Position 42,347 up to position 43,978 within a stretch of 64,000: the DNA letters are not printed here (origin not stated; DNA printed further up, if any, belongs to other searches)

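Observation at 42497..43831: NtrC-like response regulator whose sigma-54 activation domain appears catalytically dead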

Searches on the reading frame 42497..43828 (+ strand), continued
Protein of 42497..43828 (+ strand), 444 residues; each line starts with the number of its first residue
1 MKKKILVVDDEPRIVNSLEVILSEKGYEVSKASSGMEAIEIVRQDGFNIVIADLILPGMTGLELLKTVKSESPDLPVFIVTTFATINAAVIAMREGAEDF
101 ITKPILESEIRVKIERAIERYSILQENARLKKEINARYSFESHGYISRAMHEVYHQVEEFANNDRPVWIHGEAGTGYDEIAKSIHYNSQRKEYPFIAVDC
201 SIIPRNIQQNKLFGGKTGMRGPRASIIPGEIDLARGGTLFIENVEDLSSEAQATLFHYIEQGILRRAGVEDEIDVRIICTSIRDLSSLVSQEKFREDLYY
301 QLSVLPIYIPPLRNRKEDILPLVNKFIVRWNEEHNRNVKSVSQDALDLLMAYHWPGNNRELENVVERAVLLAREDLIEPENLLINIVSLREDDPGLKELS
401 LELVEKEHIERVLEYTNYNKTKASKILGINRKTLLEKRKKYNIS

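Call 7: find_homologous_proteins(query=window:42497-43828:+, max_evalue=1e-30)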
Query window:42497-43828:+ (444 aa): 7860 proteins with E <= 1e-30 among 8000 candidates; the best 120 are listed.
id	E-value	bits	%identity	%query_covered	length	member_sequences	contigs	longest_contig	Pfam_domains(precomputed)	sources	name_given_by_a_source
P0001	3.2e-287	970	100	100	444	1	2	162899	PF00158.33,PF25601.2,PF02954.26,PF14532.13,PF00072.31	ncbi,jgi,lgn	jgi:DNA-binding NtrC family response regulator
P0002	1.7e-240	816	83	100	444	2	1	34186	PF00158.33,PF25601.2,PF02954.26,PF14532.13,PF00072.31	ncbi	-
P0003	1.9e-238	809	81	100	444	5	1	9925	PF00158.33,PF25601.2,PF02954.26,PF14532.13,PF00072.31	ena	-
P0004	1.6e-237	806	81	100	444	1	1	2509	PF00158.33,PF25601.2,PF02954.26,PF14532.13,PF00072.31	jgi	jgi:DNA-binding NtrC family response regulator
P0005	7.4e-237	804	81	100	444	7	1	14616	PF00158.33,PF25601.2,PF02954.26,PF14532.13,PF00072.31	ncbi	-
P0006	2.5e-236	802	81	100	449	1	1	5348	PF00158.33,PF25601.2,PF02954.26,PF14532.13,PF00072.31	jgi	jgi:DNA-binding NtrC family response regulator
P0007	2.0e-235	799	80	100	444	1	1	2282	PF00158.33,PF25601.2,PF02954.26,PF14532.13,PF00072.31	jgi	jgi:DNA-binding NtrC family response regulator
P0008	1.6e-234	796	79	99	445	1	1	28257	PF00158.33,PF25601.2,PF02954.26,PF14532.13,PF00072.31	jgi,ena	-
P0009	2.3e-233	792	78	100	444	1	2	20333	PF00158.33,PF25601.2,PF02954.26,PF14532.13,PF00072.31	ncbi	-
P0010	1.2e-230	784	78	98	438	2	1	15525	PF00158.33,PF25601.2,PF02954.26,PF14532.13,PF00072.31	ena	-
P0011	4.9e-230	781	77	100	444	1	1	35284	PF00158.33,PF25601.2,PF02954.26,PF14532.13,PF00072.31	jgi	jgi:DNA-binding NtrC family response regulator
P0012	1.5e-178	612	63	100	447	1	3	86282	PF00158.33,PF25601.2,PF02954.26,PF14532.13,PF00072.31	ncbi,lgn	ncbi:MAG: sigma-54-dependent transcriptional regulator [Candidatus Glassbacteria bacterium]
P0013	1.8e-167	575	60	100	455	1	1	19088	PF00158.33,PF25601.2,PF02954.26,PF14532.13,PF00072.31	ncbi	-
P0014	1.7e-163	562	59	100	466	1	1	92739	PF00158.33,PF25601.2,PF02954.26,PF14532.13,PF07728.21,PF00072.31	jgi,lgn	jgi:DNA-binding NtrC family response regulator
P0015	2.0e-160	552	58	100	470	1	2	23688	PF00158.33,PF25601.2,PF02954.26,PF14532.13,PF00072.31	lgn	-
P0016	2.1e-134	467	59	81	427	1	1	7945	PF00158.33,PF25601.2,PF14532.13,PF00072.31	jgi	jgi:DNA-binding NtrC family response regulator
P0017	2.3e-102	361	41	98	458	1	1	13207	PF00158.33,PF25601.2,PF02954.26,PF14532.13,PF07728.21,PF00072.31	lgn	-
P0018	1.7e-101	358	42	98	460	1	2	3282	PF00158.33,PF25601.2,PF02954.26,PF14532.13,PF07728.21,PF00072.31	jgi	jgi:DNA-binding NtrC family response regulator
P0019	2.7e-100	354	41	99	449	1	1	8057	PF00158.33,PF25601.2,PF02954.26,PF14532.13,PF00072.31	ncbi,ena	-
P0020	4.7e-100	353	42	100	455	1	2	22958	PF00158.33,PF25601.2,PF02954.26,PF14532.13,PF07728.21,PF00072.31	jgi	jgi:two-component system response regulator AtoC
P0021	6.0e-99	350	41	99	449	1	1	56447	PF00158.33,PF25601.2,PF02954.26,PF14532.13,PF00072.31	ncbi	-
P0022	2.8e-98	348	41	100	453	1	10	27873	PF00158.33,PF25601.2,PF02954.26,PF14532.13,PF07728.21,PF00072.31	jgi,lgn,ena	-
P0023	3.2e-98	347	42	100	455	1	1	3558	PF00158.33,PF25601.2,PF02954.26,PF14532.13,PF07728.21,PF00072.31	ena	-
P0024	1.6e-97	345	41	98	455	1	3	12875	PF00158.33,PF25601.2,PF02954.26,PF14532.13,PF07728.21,PF00072.31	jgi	jgi:DNA-binding NtrC family response regulator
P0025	1.7e-97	345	36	81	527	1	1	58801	PF00158.33,PF25601.2,PF02954.26,PF14532.13,PF07728.21,PF00072.31,PF01078.28,PF13191.13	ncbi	-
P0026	2.0e-97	345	42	100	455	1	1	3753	PF00158.33,PF25601.2,PF02954.26,PF14532.13,PF07728.21,PF00072.31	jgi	-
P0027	2.5e-97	344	40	99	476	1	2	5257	PF00158.33,PF25601.2,PF02954.26,PF14532.13,PF07728.21,PF00072.31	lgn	-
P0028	1.4e-96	342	39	100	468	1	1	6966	PF00158.33,PF25601.2,PF02954.26,PF00004.36,PF14532.13,PF07728.21,PF00072.31,PF13191.13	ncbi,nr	ncbi:MAG: sigma-54-dependent Fis family transcriptional regulator [Nitrospirae bacterium]|nr:sigma-5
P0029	2.0e-96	341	41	100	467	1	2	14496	PF00158.33,PF25601.2,PF02954.26,PF14532.13,PF07728.21,PF00072.31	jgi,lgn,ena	-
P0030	2.8e-96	341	41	100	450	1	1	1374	PF00158.33,PF07724.21,PF25601.2,PF02954.26,PF00493.30,PF00004.36,PF14532.13,PF07728.21,PF00072.31,PF01078.28,PF13556.13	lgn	-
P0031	3.4e-96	341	41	100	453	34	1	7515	PF00158.33,PF25601.2,PF02954.26,PF14532.13,PF07728.21,PF00072.31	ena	-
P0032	4.1e-96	340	41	100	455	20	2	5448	PF00158.33,PF25601.2,PF02954.26,PF14532.13,PF07728.21,PF00072.31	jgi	-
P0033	2.9e-95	338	40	99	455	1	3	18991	PF00158.33,PF25601.2,PF02954.26,PF14532.13,PF07728.21,PF00072.31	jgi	jgi:DNA-binding NtrC family response regulator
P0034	6.1e-95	336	39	100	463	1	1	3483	PF00158.33,PF25601.2,PF02954.26,PF14532.13,PF07728.21,PF00072.31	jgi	-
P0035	7.3e-95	336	39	100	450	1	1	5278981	PF00158.33,PF25601.2,PF02954.26,PF14532.13,PF07728.21,PF00072.31,PF01078.28,PF13556.13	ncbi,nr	ncbi:MAG: sigma-54-dependent Fis family transcriptional regulator [Phycisphaerales bacterium]|nr:MAG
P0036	1.3e-94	335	40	100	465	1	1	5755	PF00158.33,PF25601.2,PF02954.26,PF14532.13,PF07728.21,PF00072.31,PF13191.13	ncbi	-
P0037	2.3e-94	335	40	99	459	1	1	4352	PF00158.33,PF25601.2,PF02954.26,PF14532.13,PF07728.21,PF00072.31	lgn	-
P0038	4.2e-94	334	40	100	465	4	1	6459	PF00158.33,PF25601.2,PF02954.26,PF00004.36,PF14532.13,PF07728.21,PF00072.31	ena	-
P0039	5.0e-94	333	38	99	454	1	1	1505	PF00158.33,PF25601.2,PF02954.26,PF14532.13,PF07728.21,PF00072.31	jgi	-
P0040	5.1e-94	333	38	99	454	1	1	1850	PF00158.33,PF25601.2,PF02954.26,PF14532.13,PF07728.21,PF00072.31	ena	-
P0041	5.7e-94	333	39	100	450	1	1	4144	PF00158.33,PF07724.21,PF25601.2,PF02954.26,PF00004.36,PF14532.13,PF07728.21,PF00072.31,PF01078.28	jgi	jgi:two-component system response regulator AtoC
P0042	6.1e-94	333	39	100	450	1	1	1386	PF00158.33,PF25601.2,PF02954.26,PF00004.36,PF14532.13,PF07728.21,PF00072.31,PF01078.28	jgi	jgi:two-component system response regulator AtoC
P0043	6.5e-94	333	42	98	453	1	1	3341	PF00158.33,PF25601.2,PF02954.26,PF14532.13,PF07728.21,PF00072.31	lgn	-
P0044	7.1e-94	333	38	99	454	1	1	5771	PF00158.33,PF25601.2,PF02954.26,PF14532.13,PF07728.21,PF00072.31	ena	-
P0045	7.2e-94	333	39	98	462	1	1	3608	PF00158.33,PF25601.2,PF02954.26,PF00004.36,PF14532.13,PF07728.21,PF00072.31,PF13191.13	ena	-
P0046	1.0e-93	332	40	99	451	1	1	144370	PF00158.33,PF25601.2,PF02954.26,PF00004.36,PF14532.13,PF07728.21,PF00072.31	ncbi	-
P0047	1.1e-93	332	41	100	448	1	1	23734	PF00158.33,PF25601.2,PF02954.26,PF00004.36,PF14532.13,PF07728.21,PF00072.31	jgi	jgi:two-component system response regulator AtoC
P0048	1.3e-93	332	39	99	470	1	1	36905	PF00158.33,PF25601.2,PF02954.26,PF14532.13,PF07728.21,PF00072.31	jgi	jgi:DNA-binding NtrC family response regulator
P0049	1.4e-93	332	41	99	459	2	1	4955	PF00158.33,PF25601.2,PF02954.26,PF14532.13,PF07728.21,PF00072.31,PF01078.28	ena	-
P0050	1.8e-93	332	40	100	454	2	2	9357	PF00158.33,PF07724.21,PF25601.2,PF02954.26,PF14532.13,PF07728.21,PF00072.31,PF01078.28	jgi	jgi:two-component system response regulator AtoC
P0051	1.9e-93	332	39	100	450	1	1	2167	PF00158.33,PF25601.2,PF02954.26,PF00004.36,PF14532.13,PF07728.21,PF00072.31,PF01078.28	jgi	jgi:two-component system response regulator AtoC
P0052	3.0e-93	331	39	100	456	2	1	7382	PF20030.6,PF00158.33,PF25601.2,PF02954.26,PF18024.8,PF00004.36,PF14532.13,PF07728.21,PF00072.31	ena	-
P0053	3.2e-93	331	39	99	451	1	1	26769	PF00158.33,PF25601.2,PF02954.26,PF00004.36,PF14532.13,PF07728.21,PF00072.31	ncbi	-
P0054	3.6e-93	331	38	99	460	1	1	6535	PF00158.33,PF25601.2,PF02954.26,PF14532.13,PF07728.21,PF00072.31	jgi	jgi:DNA-binding NtrC family response regulator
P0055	3.6e-93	331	40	100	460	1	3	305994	PF00158.33,PF25601.2,PF02954.26,PF14532.13,PF07728.21,PF00072.31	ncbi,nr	ncbi:MAG TPA: sigma-54 dependent transcriptional regulator [Bryobacteraceae bacterium]|nr:sigma-54 d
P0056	3.7e-93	331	39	100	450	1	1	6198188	PF00158.33,PF25601.2,PF02954.26,PF00004.36,PF14532.13,PF07728.21,PF00072.31,PF01078.28,PF13556.13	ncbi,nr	ncbi:MAG: sigma-54-dependent Fis family transcriptional regulator [Phycisphaerales bacterium]|nr:MAG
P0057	4.6e-93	330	40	100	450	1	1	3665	PF00158.33,PF25601.2,PF02954.26,PF14532.13,PF07728.21,PF00072.31,PF01078.28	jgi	jgi:two-component system response regulator AtoC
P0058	5.1e-93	330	39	100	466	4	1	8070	PF00158.33,PF25601.2,PF02954.26,PF14532.13,PF07728.21,PF00072.31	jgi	jgi:DNA-binding NtrC family response regulator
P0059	5.7e-93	330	40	100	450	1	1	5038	PF00158.33,PF07724.21,PF25601.2,PF02954.26,PF00493.30,PF00004.36,PF14532.13,PF07728.21,PF00072.31,PF01078.28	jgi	jgi:DNA-binding NtrC family response regulator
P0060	5.8e-93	330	39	100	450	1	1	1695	PF00158.33,PF07724.21,PF25601.2,PF02954.26,PF00004.36,PF14532.13,PF07728.21,PF00072.31,PF01078.28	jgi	jgi:DNA-binding NtrC family response regulator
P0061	5.8e-93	330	40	97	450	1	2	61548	PF00158.33,PF25601.2,PF02954.26,PF14532.13,PF07728.21,PF00072.31,PF01078.28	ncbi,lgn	-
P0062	6.0e-93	330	39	100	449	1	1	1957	PF00158.33,PF25601.2,PF02954.26,PF00004.36,PF14532.13,PF07728.21,PF00072.31,PF01078.28,PF13556.13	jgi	jgi:DNA-binding NtrC family response regulator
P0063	7.0e-93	330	38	98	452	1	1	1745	PF00158.33,PF07724.21,PF25601.2,PF02954.26,PF14532.13,PF07728.21,PF00072.31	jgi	jgi:DNA-binding NtrC family response regulator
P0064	7.5e-93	330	39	100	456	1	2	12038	PF00158.33,PF25601.2,PF02954.26,PF14532.13,PF07728.21,PF00072.31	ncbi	-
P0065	8.7e-93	329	38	100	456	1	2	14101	PF20030.6,PF00158.33,PF25601.2,PF02954.26,PF18024.8,PF00004.36,PF14532.13,PF07728.21,PF00072.31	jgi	jgi:DNA-binding NtrC family response regulator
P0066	9.0e-93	329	40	100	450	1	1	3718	PF00158.33,PF25601.2,PF02954.26,PF00004.36,PF14532.13,PF07728.21,PF00072.31,PF01078.28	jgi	jgi:two-component system response regulator AtoC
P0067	9.2e-93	329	39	100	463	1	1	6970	PF00158.33,PF25601.2,PF02954.26,PF14532.13,PF07728.21,PF00072.31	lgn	-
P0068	9.8e-93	329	38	99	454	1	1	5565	PF00158.33,PF25601.2,PF02954.26,PF14532.13,PF07728.21,PF00072.31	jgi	jgi:DNA-binding NtrC family response regulator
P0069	1.3e-92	329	39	99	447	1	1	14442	PF00158.33,PF25601.2,PF02954.26,PF14532.13,PF07728.21,PF00072.31,PF01078.28,PF13191.13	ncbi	-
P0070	1.4e-92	329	40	99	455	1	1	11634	PF00158.33,PF25601.2,PF02954.26,PF14532.13,PF07728.21,PF00072.31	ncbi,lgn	ncbi:MAG TPA: sigma-54 dependent transcriptional regulator [candidate division Zixibacteria bacteriu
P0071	1.4e-92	329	39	100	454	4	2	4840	PF00158.33,PF07724.21,PF25601.2,PF02954.26,PF00004.36,PF14532.13,PF07728.21,PF00072.31,PF01078.28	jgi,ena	-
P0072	1.5e-92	329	39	100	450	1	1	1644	PF00158.33,PF07724.21,PF25601.2,PF02954.26,PF00004.36,PF14532.13,PF07728.21,PF00072.31,PF01078.28,PF13556.13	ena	-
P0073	1.9e-92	328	39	100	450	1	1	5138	PF00158.33,PF25601.2,PF02954.26,PF00004.36,PF14532.13,PF07728.21,PF00072.31,PF01078.28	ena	-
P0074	2.4e-92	328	39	100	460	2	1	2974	PF00158.33,PF25601.2,PF02954.26,PF14532.13,PF07728.21,PF00072.31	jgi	jgi:two-component system NtrC family response regulator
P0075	2.5e-92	328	40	100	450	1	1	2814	PF00158.33,PF25601.2,PF02954.26,PF00004.36,PF14532.13,PF07728.21,PF00072.31,PF01078.28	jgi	-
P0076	2.5e-92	328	41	100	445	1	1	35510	PF00158.33,PF07724.21,PF25601.2,PF02954.26,PF14532.13,PF07728.21,PF00072.31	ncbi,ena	-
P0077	3.7e-92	327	39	100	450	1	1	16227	PF00158.33,PF25601.2,PF02954.26,PF14532.13,PF07728.21,PF00072.31,PF01078.28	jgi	jgi:two-component system response regulator AtoC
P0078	3.8e-92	327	37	99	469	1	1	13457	PF00158.33,PF07724.21,PF25601.2,PF02954.26,PF14532.13,PF07728.21,PF00072.31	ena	-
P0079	4.0e-92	327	38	99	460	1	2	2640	PF00158.33,PF25601.2,PF02954.26,PF18024.8,PF14532.13,PF07728.21,PF00072.31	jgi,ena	-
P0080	4.0e-92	327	40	99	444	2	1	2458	PF00158.33,PF25601.2,PF02954.26,PF00004.36,PF14532.13,PF07728.21,PF00072.31,PF01078.28,PF13556.13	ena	-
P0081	4.5e-92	327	39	100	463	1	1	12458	PF00158.33,PF25601.2,PF02954.26,PF14532.13,PF07728.21,PF00072.31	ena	-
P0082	4.7e-92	327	38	100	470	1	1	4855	PF00158.33,PF25601.2,PF02954.26,PF14532.13,PF07728.21,PF00072.31,PF01078.28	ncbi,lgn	-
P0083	4.9e-92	327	39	100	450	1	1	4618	PF00158.33,PF07724.21,PF25601.2,PF02954.26,PF00004.36,PF14532.13,PF07728.21,PF00072.31,PF01078.28,PF13556.13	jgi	jgi:DNA-binding NtrC family response regulator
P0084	5.0e-92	327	40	96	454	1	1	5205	PF00158.33,PF25601.2,PF02954.26,PF00004.36,PF14532.13,PF07728.21,PF00072.31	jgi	jgi:two-component system response regulator AtoC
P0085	5.2e-92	327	37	99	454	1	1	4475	PF00158.33,PF25601.2,PF02954.26,PF14532.13,PF07728.21,PF00072.31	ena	-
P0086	5.3e-92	327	40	96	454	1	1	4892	PF00158.33,PF25601.2,PF02954.26,PF00004.36,PF14532.13,PF07728.21,PF00072.31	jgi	-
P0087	5.5e-92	327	39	100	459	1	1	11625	PF00158.33,PF07724.21,PF25601.2,PF02954.26,PF14532.13,PF07728.21,PF00072.31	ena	-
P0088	5.6e-92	327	41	98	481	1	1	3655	PF00158.33,PF25601.2,PF02954.26,PF14532.13,PF07728.21,PF00072.31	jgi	jgi:two-component system response regulator HydG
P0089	5.7e-92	327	37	99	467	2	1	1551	PF00158.33,PF07724.21,PF25601.2,PF02954.26,PF14532.13,PF07728.21,PF00072.31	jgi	jgi:DNA-binding NtrC family response regulator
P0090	6.0e-92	327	38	100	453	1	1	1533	PF00158.33,PF25601.2,PF02954.26,PF14532.13,PF07728.21,PF00072.31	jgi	jgi:DNA-binding NtrC family response regulator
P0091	6.1e-92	327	40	96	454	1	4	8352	PF00158.33,PF25601.2,PF02954.26,PF00004.36,PF14532.13,PF07728.21,PF00072.31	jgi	jgi:two-component system, NtrC family, response regulator AtoC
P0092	6.2e-92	327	38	100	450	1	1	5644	PF00158.33,PF25601.2,PF02954.26,PF00493.30,PF00004.36,PF14532.13,PF07728.21,PF00072.31,PF01078.28,PF13556.13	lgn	-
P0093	6.2e-92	327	40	100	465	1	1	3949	PF00158.33,PF25601.2,PF02954.26,PF00004.36,PF14532.13,PF07728.21,PF00072.31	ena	-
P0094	6.4e-92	327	39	99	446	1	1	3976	PF00158.33,PF25601.2,PF02954.26,PF00493.30,PF00004.36,PF14532.13,PF07728.21,PF00072.31,PF01078.28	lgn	-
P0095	6.9e-92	326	40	98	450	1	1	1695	PF00158.33,PF25601.2,PF02954.26,PF14532.13,PF07728.21,PF00072.31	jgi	jgi:DNA-binding NtrC family response regulator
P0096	7.1e-92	326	39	100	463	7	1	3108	PF00158.33,PF25601.2,PF02954.26,PF14532.13,PF07728.21,PF00072.31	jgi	jgi:DNA-binding NtrC family response regulator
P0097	7.4e-92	326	39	100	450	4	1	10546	PF00158.33,PF25601.2,PF02954.26,PF00493.30,PF00004.36,PF14532.13,PF07728.21,PF00072.31,PF01078.28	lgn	-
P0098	7.7e-92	326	39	100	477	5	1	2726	PF00158.33,PF25601.2,PF02954.26,PF14532.13,PF07728.21,PF00072.31,PF01078.28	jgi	jgi:two-component system response regulator PilR (NtrC family)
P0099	8.5e-92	326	39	100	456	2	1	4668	PF00158.33,PF07724.21,PF25601.2,PF02954.26,PF14532.13,PF07728.21,PF00072.31,PF13191.13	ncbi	-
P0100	8.7e-92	326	40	94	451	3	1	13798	PF00158.33,PF25601.2,PF02954.26,PF00004.36,PF14532.13,PF07728.21,PF00072.31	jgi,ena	-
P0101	9.2e-92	326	39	99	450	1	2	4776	PF00158.33,PF07724.21,PF25601.2,PF02954.26,PF14532.13,PF07728.21,PF00072.31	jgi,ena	-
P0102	9.4e-92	326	40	97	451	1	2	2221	PF00158.33,PF25601.2,PF02954.26,PF00004.36,PF14532.13,PF07728.21,PF00072.31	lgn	-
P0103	1.1e-91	326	42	86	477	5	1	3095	PF00158.33,PF25601.2,PF02954.26,PF14532.13,PF07728.21,PF00072.31,PF01078.28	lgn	-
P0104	1.1e-91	326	40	100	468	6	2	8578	PF00158.33,PF25601.2,PF02954.26,PF14532.13,PF07728.21,PF00072.31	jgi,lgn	-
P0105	1.2e-91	326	38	100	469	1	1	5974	PF00158.33,PF25601.2,PF02954.26,PF00004.36,PF14532.13,PF07728.21,PF00072.31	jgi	jgi:two-component system response regulator AtoC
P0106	1.3e-91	326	38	100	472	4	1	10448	PF00158.33,PF25601.2,PF02954.26,PF14532.13,PF00072.31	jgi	jgi:two-component system NtrC family response regulator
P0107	1.5e-91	325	38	99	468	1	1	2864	PF00158.33,PF25601.2,PF02954.26,PF14532.13,PF07728.21,PF00072.31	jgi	jgi:nitrogen regulation protein NR(I)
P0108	1.5e-91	325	37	99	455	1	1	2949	PF00158.33,PF25601.2,PF02954.26,PF00004.36,PF14532.13,PF07728.21,PF00072.31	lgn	-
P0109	1.5e-91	325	39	100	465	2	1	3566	PF00158.33,PF25601.2,PF02954.26,PF14532.13,PF07728.21,PF00072.31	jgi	jgi:DNA-binding NtrC family response regulator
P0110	1.5e-91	325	39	100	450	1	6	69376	PF00158.33,PF07724.21,PF25601.2,PF02954.26,PF00004.36,PF14532.13,PF07728.21,PF00072.31,PF01078.28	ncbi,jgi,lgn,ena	-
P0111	1.6e-91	325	38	100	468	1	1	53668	PF00158.33,PF25601.2,PF02954.26,PF14532.13,PF07728.21,PF00072.31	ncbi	-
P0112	1.7e-91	325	40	100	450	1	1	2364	PF00158.33,PF07724.21,PF25601.2,PF02954.26,PF00004.36,PF14532.13,PF07728.21,PF00072.31,PF01078.28,PF13556.13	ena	-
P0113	1.8e-91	325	40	99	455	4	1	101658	PF00158.33,PF25601.2,PF02954.26,PF14532.13,PF07728.21,PF00072.31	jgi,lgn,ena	-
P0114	1.8e-91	325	41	100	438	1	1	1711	PF00158.33,PF25601.2,PF02954.26,PF14532.13,PF07728.21,PF00072.31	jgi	-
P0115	2.2e-91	325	38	100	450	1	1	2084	PF00158.33,PF07724.21,PF25601.2,PF02954.26,PF07726.18,PF00004.36,PF14532.13,PF07728.21,PF00072.31,PF01078.28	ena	-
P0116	2.3e-91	325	39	99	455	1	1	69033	PF00158.33,PF07724.21,PF25601.2,PF02954.26,PF14532.13,PF07728.21,PF00072.31,PF01078.28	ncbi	-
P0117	3.1e-91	324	37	99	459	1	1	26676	PF00158.33,PF07724.21,PF25601.2,PF02954.26,PF00004.36,PF14532.13,PF07728.21,PF00072.31,PF13556.13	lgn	-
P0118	3.1e-91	324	37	100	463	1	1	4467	PF00158.33,PF25601.2,PF02954.26,PF14532.13,PF07728.21,PF00072.31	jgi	jgi:DNA-binding NtrC family response regulator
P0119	3.2e-91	324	39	100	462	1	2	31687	PF00158.33,PF25601.2,PF02954.26,PF00004.36,PF14532.13,PF07728.21,PF00072.31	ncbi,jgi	jgi:DNA-binding NtrC family response regulator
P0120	3.5e-91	324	40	100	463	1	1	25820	PF00158.33,PF25601.2,PF02954.26,PF00004.36,PF14532.13,PF07728.21,PF00072.31,PF13191.13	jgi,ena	-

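Call 12: find_encoding_contigs(protein=P0001, flank=3000, max_places=4)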
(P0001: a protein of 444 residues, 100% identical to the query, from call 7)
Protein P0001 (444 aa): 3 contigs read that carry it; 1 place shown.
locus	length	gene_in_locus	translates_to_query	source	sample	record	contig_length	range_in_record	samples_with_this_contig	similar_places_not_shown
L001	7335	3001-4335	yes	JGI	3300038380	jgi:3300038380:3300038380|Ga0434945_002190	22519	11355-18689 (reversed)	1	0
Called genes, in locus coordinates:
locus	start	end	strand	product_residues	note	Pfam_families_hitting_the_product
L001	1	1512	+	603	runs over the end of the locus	PF03717:PBP_dimer, PF00905:Transpeptidase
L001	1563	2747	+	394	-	PF01098:FTSW_RODA_SPOVE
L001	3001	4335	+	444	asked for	PF00072:Response_reg, PF00158:Sigma54_activat, PF14532:Sigma54_activ_2, PF25601:AAA_lid_14, PF02954:HTH_8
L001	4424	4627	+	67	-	-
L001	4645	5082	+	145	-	PF00436:SSB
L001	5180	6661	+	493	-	PF00209:SNF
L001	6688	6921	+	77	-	-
